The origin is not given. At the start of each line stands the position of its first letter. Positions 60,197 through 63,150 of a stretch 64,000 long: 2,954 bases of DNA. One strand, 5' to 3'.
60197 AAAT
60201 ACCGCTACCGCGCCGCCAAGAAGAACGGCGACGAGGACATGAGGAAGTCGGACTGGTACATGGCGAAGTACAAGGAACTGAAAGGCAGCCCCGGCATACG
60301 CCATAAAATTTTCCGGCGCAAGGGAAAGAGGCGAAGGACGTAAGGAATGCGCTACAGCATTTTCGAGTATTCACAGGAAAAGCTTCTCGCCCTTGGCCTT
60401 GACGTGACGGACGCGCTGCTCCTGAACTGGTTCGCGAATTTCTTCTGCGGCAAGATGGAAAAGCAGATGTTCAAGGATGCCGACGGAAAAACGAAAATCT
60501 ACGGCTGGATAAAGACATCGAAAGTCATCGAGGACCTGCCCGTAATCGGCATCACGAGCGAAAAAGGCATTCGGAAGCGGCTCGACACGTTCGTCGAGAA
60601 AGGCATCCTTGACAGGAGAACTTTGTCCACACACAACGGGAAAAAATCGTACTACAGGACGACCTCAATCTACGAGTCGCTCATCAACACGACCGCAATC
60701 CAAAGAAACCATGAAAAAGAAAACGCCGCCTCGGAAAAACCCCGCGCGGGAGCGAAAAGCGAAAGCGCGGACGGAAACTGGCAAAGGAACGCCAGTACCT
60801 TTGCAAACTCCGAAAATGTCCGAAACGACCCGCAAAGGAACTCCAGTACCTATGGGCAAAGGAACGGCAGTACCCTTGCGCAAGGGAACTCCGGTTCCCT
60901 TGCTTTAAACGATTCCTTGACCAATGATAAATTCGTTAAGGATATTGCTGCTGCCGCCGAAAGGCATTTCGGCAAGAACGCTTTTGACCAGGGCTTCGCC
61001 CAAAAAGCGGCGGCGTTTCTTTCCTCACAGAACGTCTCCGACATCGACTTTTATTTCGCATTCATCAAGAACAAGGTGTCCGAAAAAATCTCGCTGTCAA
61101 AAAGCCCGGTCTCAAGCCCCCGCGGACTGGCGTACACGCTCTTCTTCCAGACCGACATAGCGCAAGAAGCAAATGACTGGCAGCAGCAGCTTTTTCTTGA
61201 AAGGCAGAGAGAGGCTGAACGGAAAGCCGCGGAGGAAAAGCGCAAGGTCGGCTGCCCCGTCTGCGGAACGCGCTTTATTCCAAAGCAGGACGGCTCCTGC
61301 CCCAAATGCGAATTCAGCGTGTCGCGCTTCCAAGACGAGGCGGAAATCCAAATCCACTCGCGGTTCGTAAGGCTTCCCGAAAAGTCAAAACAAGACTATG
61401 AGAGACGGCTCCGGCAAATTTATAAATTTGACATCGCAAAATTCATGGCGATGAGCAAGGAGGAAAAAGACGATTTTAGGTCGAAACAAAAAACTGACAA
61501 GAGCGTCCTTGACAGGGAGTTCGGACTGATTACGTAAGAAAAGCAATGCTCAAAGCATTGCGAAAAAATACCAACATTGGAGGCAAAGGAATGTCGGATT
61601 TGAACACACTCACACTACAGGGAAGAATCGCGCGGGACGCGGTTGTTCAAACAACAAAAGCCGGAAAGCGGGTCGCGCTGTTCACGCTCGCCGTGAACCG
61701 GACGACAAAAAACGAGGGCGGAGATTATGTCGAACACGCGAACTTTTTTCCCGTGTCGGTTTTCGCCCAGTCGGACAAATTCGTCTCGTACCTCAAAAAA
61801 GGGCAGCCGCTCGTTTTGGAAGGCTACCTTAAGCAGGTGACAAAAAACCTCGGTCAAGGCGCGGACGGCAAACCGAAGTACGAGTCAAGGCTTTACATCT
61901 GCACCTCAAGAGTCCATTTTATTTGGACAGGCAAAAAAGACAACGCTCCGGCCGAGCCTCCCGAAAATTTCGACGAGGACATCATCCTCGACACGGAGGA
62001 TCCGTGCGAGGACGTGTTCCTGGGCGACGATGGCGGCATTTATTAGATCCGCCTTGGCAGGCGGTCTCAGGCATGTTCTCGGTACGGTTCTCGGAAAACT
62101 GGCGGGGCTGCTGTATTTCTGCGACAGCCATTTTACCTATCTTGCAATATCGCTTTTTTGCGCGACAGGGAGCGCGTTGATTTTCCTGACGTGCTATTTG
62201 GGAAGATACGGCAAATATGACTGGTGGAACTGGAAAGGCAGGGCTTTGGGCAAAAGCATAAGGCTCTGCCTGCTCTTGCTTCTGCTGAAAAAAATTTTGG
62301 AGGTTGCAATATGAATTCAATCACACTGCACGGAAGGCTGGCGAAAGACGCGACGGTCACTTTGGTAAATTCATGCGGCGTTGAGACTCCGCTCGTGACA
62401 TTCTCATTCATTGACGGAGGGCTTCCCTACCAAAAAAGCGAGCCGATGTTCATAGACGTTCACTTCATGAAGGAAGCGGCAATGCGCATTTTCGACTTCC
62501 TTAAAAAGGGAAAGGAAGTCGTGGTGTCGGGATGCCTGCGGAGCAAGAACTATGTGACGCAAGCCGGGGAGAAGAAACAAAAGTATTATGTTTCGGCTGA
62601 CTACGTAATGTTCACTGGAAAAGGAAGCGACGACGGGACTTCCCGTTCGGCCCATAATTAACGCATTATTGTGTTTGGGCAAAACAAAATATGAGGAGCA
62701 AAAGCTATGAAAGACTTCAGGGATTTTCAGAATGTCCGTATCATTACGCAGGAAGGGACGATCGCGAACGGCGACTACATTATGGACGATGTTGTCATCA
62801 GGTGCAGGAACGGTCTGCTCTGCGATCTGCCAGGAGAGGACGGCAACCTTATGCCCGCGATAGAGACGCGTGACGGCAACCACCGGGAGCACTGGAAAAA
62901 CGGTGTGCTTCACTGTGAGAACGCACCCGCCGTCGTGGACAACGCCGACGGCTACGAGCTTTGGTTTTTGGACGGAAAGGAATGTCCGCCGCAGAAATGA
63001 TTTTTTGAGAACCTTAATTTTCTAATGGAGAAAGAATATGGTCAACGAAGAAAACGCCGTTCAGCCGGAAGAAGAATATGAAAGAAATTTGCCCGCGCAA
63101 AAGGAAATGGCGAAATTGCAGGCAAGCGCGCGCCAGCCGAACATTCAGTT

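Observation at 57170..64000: Compositionally foreign plasmid/phage-like replicon module next to the rnf operon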

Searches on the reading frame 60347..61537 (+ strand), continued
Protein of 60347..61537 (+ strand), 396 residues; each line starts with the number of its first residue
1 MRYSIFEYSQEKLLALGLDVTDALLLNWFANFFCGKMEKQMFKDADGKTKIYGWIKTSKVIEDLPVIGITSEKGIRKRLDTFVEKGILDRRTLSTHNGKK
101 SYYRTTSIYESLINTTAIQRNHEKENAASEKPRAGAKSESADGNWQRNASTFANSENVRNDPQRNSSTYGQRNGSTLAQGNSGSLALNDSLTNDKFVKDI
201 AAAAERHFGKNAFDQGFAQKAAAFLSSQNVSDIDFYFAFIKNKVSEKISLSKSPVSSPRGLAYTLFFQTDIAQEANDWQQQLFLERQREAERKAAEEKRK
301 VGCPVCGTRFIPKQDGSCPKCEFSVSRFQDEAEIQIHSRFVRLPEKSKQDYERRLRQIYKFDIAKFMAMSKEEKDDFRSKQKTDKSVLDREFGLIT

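Call 108: search_protein_families(library=ncbifam, proteins=[window:60347-61537:+], max_evalue=0.01)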
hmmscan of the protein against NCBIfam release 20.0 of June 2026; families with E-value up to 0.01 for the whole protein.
window:60347-61537:+ (396 aa): 1 family
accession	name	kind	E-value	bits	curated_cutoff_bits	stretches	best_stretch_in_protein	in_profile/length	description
NF049953.1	ribbon_DG_selen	exception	0.00018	21.4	130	1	286-324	133-170/172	zinc ribbon-containing (seleno)protein DG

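Call 110: search_protein_representatives(protein=window:60347-61537:+)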
Query: 396 residues. Proteins with E-value up to 0.001 (for the whole library): 1173; up to 1e-10: 178; up to 1e-30: 23. The best 150 are listed.
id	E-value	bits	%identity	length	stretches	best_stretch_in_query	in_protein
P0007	3.3e-207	704.4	83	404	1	1-396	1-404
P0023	2.8e-99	349.3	53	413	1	1-362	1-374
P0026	7.0e-99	348.0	52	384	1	1-384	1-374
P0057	3.7e-88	312.7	45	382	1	1-391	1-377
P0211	3.0e-86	306.4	91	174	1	93-259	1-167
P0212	4.7e-86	305.8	47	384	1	1-378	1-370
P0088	2.6e-83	296.8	42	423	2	1-160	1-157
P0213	1.7e-77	277.6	42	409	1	1-395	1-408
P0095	2.4e-76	273.8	52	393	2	1-205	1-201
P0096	4.0e-75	269.8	48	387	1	1-360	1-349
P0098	1.8e-71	257.8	47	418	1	1-360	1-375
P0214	2.1e-70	254.3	42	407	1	1-355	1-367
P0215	1.1e-60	222.3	45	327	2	165-395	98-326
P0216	6.9e-57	209.8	66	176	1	1-147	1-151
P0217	2.3e-56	208.1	70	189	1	1-140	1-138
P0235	3.4e-21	92.4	32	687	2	2-100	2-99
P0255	2.5e-15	73.1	43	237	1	1-115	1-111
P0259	6.3e-15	71.8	43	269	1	1-116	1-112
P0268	6.8e-14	68.4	40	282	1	1-113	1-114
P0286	4.7e-13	65.6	40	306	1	1-105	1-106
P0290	7.9e-13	64.9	35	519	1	1-139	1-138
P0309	2.0e-12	63.5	43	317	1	1-106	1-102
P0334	7.2e-12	61.7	41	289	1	1-112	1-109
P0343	1.7e-11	60.5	40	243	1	1-117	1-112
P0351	2.4e-11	60.0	43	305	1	1-98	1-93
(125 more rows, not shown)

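Call 111: search_protein_families(library=pfam, proteins=[P0255, P0259, P0268, P0286, P0309, P0334, P0343, P0351, P0235, P0290], max_evalue=0.001)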
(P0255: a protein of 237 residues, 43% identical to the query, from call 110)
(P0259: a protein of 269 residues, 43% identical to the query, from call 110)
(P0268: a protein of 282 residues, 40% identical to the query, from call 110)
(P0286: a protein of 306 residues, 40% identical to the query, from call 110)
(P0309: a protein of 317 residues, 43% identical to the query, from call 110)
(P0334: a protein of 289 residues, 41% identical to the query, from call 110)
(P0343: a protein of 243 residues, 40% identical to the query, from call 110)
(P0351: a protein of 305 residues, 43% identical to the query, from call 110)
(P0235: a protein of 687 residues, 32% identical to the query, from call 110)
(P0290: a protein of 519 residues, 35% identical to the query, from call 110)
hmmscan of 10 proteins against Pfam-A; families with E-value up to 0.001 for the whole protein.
P0255 (237 aa): 0 families

P0259 (269 aa): 0 families

P0268 (282 aa): 0 families

P0286 (306 aa): 0 families

P0309 (317 aa): 0 families

P0334 (289 aa): 0 families

P0343 (243 aa): 0 families

P0351 (305 aa): 1 family
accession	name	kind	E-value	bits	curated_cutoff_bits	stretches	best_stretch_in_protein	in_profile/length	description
PF09524.15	Phg_2220_C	-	7.8e-26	90.4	27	1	198-268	1-71/73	Conserved phage C-terminus (Phg_2220_C)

P0235 (687 aa): 1 family
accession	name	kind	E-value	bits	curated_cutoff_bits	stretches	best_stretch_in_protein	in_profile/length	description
PF13878.12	zf-C2H2_3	-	4.4e-05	23.6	27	0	600-617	15-28/40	zinc-finger of acetyl-transferase ESCO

P0290 (519 aa): 0 families
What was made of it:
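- Tried and rejected: One of them carries Phg_2220_C (call 111).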

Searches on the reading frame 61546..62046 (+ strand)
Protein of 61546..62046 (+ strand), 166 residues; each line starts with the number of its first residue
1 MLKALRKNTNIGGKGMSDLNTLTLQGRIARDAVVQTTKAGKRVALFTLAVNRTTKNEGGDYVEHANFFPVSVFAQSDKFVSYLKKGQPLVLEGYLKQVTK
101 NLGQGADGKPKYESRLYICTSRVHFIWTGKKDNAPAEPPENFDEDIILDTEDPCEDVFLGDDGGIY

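Call 5: search_protein_families(library=pfam, proteins=[window:61546-62046:+], max_evalue=0.01)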
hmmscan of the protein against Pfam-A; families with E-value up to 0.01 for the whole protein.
window:61546-62046:+ (166 aa): 2 families
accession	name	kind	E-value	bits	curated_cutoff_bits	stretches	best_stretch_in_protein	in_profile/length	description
PF00436.31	SSB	-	2.4e-16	60.1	26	1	19-105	1-88/104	Single-strand binding protein family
PF22657.2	SSB_1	-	0.0081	16.8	27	0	20-101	1-81/91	Another single-strand binding protein family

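Call 6: search_protein_families(library=phrogs, proteins=[window:61546-62046:+], max_evalue=0.01)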
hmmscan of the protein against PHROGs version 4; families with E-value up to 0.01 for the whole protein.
window:61546-62046:+ (166 aa): 2 families
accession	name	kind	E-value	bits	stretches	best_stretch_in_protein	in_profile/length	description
phrog_44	-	DNA, RNA and nucleotide metabolism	9.9e-20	72.4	1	13-97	81-166/271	single strand DNA binding protein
phrog_25370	-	unknown function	4.8e-07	30.4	1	19-60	2-43/48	-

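Call 108: search_protein_families(library=ncbifam, proteins=[window:61591-62046:+], max_evalue=0.01)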
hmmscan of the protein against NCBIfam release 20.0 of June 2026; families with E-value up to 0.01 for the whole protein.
window:61591-62046:+ (151 aa): 17 families
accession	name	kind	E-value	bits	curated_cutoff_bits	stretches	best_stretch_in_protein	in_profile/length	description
TIGR00621.2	ssb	subfamily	1.3e-16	61.4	53.95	1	3-82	3-83/165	single-stranded DNA-binding protein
NF005241.0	PRK06751.1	equivalog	3.3e-09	37.1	313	1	4-100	2-94/173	single-stranded DNA-binding protein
NF005580.0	PRK07275.1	subfamily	8e-09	35.9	254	1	4-82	2-79/162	single-stranded DNA-binding protein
NF004948.0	PRK06293.1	equivalog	2.3e-08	34.1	156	1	8-119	5-107/161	single-stranded DNA-binding protein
NF005674.0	PRK07459.1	equivalog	6.6e-08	32.5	161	1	3-82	2-76/121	single-stranded DNA-binding protein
NF005579.0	PRK07274.1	equivalog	1.8e-07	30.9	169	1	5-82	3-79/131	single-stranded DNA-binding protein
NF006297.0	PRK08486.1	equivalog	2.1e-07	31.3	212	1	5-82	3-81/182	single-stranded DNA-binding protein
NF005170.0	PRK06642.1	equivalog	2.4e-06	27.4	270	1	3-103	4-104/152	single-stranded DNA-binding protein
NF006445.0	PRK08763.1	subfamily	2.3e-05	24.7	246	1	4-100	5-99/164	single-stranded DNA-binding protein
NF006533.0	PRK09010.1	subfamily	4.1e-05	23.6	260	1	4-100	6-101/177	single-stranded DNA-binding protein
NF004972.0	PRK06341.1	equivalog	8.7e-05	22.6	254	1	4-99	5-100/166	single-stranded DNA-binding protein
NF005406.0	PRK06958.1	subfamily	0.0002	21.9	252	1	1-99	1-98/182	single-stranded DNA-binding protein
NF005242.0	PRK06752.1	equivalog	0.00024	21.2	189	1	4-97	2-91/112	single-stranded DNA-binding protein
NF005851.0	PRK07772.1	subfamily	0.0011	19.2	194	1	6-83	6-86/191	single-stranded DNA-binding protein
NF004357.0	PRK05733.1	subfamily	0.0011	19.1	241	1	4-99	5-98/172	single-stranded DNA-binding protein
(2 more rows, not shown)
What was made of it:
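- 61591..62046 (+): ssb1, 151 aa. Pfam SSB 2.4e-16; TIGR00621 above its cut-off (calls 5, 108).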

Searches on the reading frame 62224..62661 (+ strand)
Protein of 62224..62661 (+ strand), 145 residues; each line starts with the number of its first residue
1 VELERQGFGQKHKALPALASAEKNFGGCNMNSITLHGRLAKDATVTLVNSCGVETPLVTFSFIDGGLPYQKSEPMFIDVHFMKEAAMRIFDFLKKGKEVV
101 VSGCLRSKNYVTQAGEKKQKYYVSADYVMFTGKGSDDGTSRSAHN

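Call 5: search_protein_families(library=pfam, proteins=[window:62224-62661:+], max_evalue=0.01)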
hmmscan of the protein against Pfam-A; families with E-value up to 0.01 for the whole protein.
window:62224-62661:+ (145 aa): 1 family
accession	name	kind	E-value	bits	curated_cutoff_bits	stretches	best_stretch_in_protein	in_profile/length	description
PF00436.31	SSB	-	5e-10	39.8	26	1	30-130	1-103/104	Single-strand binding protein family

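Call 6: search_protein_families(library=phrogs, proteins=[window:62224-62661:+], max_evalue=0.01)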
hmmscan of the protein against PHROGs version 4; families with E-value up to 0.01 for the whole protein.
window:62224-62661:+ (145 aa): 2 families
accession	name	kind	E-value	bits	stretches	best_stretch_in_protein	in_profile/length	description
phrog_44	-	DNA, RNA and nucleotide metabolism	2.6e-11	44.8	1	29-141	86-200/271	single strand DNA binding protein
phrog_25370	-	unknown function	0.0052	17.5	0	30-44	2-16/48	-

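Call 108: search_protein_families(library=ncbifam, proteins=[window:62311-62661:+], max_evalue=0.01)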
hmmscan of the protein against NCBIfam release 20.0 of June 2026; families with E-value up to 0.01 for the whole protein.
window:62311-62661:+ (116 aa): 11 families
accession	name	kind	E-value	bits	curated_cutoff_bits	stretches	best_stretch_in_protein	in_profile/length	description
TIGR00621.2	ssb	subfamily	1.3e-10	41.9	53.95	1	1-110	4-116/165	single-stranded DNA-binding protein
NF004948.0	PRK06293.1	equivalog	1.2e-08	35.1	156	1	6-113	6-110/161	single-stranded DNA-binding protein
NF005851.0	PRK07772.1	subfamily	3.7e-08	33.8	194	1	40-99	47-106/191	single-stranded DNA-binding protein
NF006297.0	PRK08486.1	equivalog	4.6e-08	33.4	212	1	40-111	43-114/182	single-stranded DNA-binding protein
NF005241.0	PRK06751.1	equivalog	1.2e-06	28.7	313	1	1-115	2-116/173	single-stranded DNA-binding protein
NF005580.0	PRK07275.1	subfamily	0.00014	22.1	254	1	2-114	3-116/162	single-stranded DNA-binding protein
NF005674.0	PRK07459.1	equivalog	0.00037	20.4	161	1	1-108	3-107/121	single-stranded DNA-binding protein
NF005406.0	PRK06958.1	subfamily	0.0007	20.1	252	1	52-111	58-118/182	single-stranded DNA-binding protein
NF006445.0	PRK08763.1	subfamily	0.0021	18.2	246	1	58-111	64-118/164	single-stranded DNA-binding protein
NF005242.0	PRK06752.1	equivalog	0.0024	18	189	1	1-101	2-102/112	single-stranded DNA-binding protein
NF006039.0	PRK08182.1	subfamily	0.0091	16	70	0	47-99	55-107/150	single-stranded DNA-binding protein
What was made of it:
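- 62311..62661 (+): ssb2, 116 aa, lacking a C-terminal tail. Pfam SSB 5e-10 (calls 5, 108).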

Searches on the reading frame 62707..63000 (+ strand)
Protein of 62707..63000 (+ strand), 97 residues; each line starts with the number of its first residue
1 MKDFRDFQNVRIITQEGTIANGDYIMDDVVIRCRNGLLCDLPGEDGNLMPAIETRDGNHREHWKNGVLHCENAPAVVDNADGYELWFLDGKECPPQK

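Call 5: search_protein_families(library=pfam, proteins=[window:62707-63000:+], max_evalue=0.01)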
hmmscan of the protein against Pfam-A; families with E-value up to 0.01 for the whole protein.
window:62707-63000:+ (97 aa): 0 families

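Call 6: search_protein_families(library=phrogs, proteins=[window:62707-63000:+], max_evalue=0.01)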
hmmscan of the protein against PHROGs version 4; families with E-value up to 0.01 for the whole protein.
window:62707-63000:+ (97 aa): 0 families

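Call 99: find_encoding_contigs(protein=window:62707-63000:+, flank=10000, max_places=10)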
Protein window:62707-63000:+ (97 aa): 23 contigs read that carry it; 10 places shown.
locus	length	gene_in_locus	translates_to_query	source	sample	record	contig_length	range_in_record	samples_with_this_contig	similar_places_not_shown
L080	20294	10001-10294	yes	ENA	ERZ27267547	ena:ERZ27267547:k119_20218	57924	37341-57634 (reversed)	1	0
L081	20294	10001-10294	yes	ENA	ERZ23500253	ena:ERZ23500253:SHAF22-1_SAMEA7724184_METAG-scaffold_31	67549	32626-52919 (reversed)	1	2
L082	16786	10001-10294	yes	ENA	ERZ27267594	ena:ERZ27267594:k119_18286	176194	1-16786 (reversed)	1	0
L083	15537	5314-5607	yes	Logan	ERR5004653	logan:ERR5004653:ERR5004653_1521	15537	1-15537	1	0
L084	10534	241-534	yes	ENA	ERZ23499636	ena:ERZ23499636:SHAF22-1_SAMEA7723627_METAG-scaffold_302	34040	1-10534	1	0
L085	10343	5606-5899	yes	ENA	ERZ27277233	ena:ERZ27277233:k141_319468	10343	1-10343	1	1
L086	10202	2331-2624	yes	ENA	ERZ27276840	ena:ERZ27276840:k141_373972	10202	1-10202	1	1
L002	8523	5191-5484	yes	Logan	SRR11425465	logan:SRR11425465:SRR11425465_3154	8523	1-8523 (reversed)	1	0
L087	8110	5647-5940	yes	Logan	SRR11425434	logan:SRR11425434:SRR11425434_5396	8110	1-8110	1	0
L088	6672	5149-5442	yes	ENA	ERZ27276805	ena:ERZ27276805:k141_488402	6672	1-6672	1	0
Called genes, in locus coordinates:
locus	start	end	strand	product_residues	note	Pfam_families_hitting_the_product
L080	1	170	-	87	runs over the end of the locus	-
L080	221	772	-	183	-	-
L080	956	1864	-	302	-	-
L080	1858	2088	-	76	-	-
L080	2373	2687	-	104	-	-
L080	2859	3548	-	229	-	PF19775:DUF6261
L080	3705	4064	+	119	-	-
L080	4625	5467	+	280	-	PF01656:CbiA, PF02374:ArsA_ATPase (faint), PF07015:VirC1 (faint), PF09140:MipZ, PF10609:ParA, PF13614:AAA_31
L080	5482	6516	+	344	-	-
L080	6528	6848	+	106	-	-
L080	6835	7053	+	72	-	-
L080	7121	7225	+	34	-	-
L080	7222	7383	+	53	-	-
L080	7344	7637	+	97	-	PF11753:DUF3310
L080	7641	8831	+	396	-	-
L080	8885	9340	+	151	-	PF00436:SSB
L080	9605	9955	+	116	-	PF00436:SSB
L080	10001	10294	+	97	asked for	-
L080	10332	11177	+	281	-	-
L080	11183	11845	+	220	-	PF10979:DUF2786, PF23771:DUF7168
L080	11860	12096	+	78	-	-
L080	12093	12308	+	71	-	-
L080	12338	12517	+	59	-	-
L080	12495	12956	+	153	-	-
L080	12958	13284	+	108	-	-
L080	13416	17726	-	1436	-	PF18819:MuF_C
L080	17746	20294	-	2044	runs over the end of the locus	PF07669:Eco57I, PF00176:SNF2-rel_dom, PF28555:Helicase_dom, PF00271:Helicase_C (weak)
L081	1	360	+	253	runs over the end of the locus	PF00588:SpoU_methylase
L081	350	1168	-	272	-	PF00158:Sigma54_activat, PF14532:Sigma54_activ_2, PF00004:AAA (weak), PF07728:AAA_5 (weak), PF25601:AAA_lid_14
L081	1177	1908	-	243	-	PF03808:Glyco_tran_WecG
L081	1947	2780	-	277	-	PF04452:Methyltrans_RNA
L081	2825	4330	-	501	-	PF22694:CtpB_N-like, PF00595:PDZ, PF13180:PDZ_2 (faint), PF17820:PDZ_6, PF03572:Peptidase_S41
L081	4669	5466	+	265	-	PF01656:CbiA, PF02374:ArsA_ATPase (faint), PF07015:VirC1 (faint), PF09140:MipZ, PF10609:ParA, PF13614:AAA_31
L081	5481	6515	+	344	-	-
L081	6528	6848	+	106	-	-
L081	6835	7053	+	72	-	-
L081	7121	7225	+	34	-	-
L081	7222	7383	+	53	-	-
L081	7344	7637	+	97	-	PF11753:DUF3310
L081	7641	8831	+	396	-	-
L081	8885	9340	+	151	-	PF00436:SSB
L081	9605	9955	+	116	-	PF00436:SSB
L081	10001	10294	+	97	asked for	-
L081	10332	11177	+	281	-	-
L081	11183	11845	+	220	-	PF10979:DUF2786, PF23771:DUF7168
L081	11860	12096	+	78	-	-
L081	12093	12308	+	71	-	-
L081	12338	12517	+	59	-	-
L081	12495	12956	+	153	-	-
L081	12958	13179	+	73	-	-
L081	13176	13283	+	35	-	-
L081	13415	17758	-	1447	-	-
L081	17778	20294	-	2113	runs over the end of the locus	PF07669:Eco57I, PF18830:LPD16, PF00176:SNF2-rel_dom, PF28555:Helicase_dom, PF00271:Helicase_C (weak)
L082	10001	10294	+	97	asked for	-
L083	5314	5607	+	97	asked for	-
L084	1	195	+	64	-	?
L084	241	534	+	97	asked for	-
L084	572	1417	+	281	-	-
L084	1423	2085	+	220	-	PF10979:DUF2786, PF23771:DUF7168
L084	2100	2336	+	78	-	-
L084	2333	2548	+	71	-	-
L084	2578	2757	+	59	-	-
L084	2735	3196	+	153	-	-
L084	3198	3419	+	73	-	-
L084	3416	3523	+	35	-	-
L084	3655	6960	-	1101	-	-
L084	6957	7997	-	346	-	-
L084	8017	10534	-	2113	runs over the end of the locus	PF07669:Eco57I, PF18830:LPD16, PF00176:SNF2-rel_dom, PF28555:Helicase_dom, PF00271:Helicase_C (weak)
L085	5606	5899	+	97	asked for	-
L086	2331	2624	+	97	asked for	-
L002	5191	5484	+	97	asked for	-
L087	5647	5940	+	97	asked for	-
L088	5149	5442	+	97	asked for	-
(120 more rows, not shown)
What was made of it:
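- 62707..63000 (+): orf97: conserved 97-aa protein of unknown function, a hallmark of the family. The exact sequence is found on 23 contigs (call 99).
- L080 and L081 continue for 32-37 kb beyond the part read (call 99).
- Tried and rejected: The longer contigs L080, L081 and L084 cannot be read beyond 10 kb from an allowed protein (call 99).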

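Call 108: search_protein_families(library=ncbifam, proteins=[window:62707-63000:+], max_evalue=0.01)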
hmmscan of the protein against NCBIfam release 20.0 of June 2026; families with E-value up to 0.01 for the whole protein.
window:62707-63000:+ (97 aa): 0 families
